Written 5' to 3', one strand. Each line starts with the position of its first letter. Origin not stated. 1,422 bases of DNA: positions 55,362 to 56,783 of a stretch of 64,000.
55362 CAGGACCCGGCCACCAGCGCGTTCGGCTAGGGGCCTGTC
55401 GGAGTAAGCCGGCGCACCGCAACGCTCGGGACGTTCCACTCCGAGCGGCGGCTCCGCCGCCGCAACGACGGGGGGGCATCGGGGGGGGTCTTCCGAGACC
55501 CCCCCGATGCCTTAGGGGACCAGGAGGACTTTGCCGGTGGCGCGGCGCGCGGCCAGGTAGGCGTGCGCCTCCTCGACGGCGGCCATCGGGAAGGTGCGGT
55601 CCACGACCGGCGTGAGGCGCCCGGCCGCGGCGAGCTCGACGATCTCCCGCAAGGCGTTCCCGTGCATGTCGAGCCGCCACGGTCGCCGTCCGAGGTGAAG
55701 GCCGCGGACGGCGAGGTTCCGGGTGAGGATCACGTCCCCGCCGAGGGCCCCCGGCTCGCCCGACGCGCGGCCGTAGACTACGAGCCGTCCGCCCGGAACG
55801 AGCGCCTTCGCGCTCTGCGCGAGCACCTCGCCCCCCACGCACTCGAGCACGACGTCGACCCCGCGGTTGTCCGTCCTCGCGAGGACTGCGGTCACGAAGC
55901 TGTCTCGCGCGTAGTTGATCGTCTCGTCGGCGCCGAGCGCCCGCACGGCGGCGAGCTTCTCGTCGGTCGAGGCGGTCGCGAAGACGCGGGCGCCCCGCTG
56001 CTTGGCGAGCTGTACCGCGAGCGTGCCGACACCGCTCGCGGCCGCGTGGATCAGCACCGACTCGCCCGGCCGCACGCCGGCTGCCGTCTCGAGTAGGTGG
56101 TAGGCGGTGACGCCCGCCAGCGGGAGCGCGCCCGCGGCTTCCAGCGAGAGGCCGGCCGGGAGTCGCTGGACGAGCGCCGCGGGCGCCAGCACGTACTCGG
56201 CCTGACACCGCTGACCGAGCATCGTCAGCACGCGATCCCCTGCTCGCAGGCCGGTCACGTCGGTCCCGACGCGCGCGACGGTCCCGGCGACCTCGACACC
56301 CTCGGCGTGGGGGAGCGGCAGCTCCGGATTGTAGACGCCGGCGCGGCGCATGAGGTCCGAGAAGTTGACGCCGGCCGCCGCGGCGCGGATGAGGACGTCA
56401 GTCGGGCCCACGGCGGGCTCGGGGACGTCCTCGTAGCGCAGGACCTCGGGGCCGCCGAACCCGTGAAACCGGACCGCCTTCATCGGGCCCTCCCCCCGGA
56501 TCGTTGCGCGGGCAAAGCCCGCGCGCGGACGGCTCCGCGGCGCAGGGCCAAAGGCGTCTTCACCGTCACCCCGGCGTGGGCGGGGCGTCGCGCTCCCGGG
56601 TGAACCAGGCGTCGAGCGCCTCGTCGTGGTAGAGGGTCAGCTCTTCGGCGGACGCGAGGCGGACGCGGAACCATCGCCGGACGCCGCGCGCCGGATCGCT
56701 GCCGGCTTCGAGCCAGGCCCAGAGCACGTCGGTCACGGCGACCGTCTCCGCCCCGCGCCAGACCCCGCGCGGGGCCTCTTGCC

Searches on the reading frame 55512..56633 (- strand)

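Call 21: search_protein_families(library=pfam, proteins=[window:55512-56633:-], max_evalue=0.001)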
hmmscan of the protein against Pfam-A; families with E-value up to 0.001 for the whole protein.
window:55512-56633:- (373 aa): 3 families
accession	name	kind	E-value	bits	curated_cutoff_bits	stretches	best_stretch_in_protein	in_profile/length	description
PF00107.32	ADH_zinc_N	-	1.2e-29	103.4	31.8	1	201-320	1-117/129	Zinc-binding dehydrogenase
PF13602.12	ADH_zinc_N_2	-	1.8e-28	100.6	27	1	233-371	1-134/134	Zinc-binding dehydrogenase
PF08240.17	ADH_N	-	7.9e-16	58.6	23.5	1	76-158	1-102/104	Alcohol dehydrogenase GroES-like domain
